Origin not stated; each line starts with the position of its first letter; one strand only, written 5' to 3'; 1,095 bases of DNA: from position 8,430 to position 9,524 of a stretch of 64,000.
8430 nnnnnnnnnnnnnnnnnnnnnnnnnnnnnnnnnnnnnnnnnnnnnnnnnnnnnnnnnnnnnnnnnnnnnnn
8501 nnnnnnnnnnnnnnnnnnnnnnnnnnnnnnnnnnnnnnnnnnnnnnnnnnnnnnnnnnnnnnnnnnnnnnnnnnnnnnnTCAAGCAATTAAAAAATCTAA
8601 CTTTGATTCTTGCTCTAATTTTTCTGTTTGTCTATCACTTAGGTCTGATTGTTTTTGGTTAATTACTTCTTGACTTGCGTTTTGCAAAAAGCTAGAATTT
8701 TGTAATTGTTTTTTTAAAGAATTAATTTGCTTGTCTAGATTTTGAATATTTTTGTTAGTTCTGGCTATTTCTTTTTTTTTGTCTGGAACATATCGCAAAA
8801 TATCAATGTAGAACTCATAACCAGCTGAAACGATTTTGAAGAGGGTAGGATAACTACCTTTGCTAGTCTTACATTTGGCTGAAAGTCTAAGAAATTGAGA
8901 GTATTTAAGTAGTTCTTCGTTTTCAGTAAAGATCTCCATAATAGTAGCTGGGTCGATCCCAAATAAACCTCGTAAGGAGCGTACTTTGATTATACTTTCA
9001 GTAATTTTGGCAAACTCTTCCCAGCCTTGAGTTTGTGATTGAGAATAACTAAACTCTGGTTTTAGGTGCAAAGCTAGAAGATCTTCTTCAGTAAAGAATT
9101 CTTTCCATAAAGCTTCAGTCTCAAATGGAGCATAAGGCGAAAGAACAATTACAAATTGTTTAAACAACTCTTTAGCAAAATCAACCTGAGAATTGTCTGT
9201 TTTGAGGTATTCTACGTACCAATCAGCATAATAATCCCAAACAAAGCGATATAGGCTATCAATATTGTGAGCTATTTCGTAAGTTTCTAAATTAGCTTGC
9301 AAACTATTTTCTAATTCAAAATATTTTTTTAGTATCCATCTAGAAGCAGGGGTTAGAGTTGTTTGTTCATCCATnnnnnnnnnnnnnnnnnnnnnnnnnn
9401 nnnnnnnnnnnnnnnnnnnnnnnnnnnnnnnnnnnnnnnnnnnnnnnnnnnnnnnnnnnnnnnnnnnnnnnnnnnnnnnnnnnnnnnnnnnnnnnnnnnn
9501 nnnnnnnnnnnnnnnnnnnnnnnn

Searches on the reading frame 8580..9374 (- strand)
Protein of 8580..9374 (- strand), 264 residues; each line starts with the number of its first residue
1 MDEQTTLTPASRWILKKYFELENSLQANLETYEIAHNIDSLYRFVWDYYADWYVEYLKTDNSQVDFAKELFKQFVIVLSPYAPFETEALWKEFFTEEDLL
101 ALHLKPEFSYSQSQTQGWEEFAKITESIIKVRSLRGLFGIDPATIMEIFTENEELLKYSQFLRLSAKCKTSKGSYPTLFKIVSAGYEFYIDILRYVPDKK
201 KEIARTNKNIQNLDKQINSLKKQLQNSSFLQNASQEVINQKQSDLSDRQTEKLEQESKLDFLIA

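Call 19: search_protein_families(library=pfam, proteins=[window:8580-9374:-], max_evalue=0.01)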
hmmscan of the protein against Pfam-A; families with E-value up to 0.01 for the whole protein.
window:8580-9374:- (264 aa): 3 families
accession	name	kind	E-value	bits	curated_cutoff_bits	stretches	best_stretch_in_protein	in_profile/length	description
PF08264.19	Anticodon_1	-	1.1e-18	68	25.1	1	12-142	2-140/148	Anticodon-binding domain of tRNA ligase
PF10458.14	Val_tRNA-synt_C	-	1.6e-08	35.2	25.9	1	200-252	3-55/66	Valyl tRNA synthetase tRNA binding arm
PF22154.2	SelB_WH2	-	0.0017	19.1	26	1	133-158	19-44/62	Elongation factor SelB, second winged-helix domain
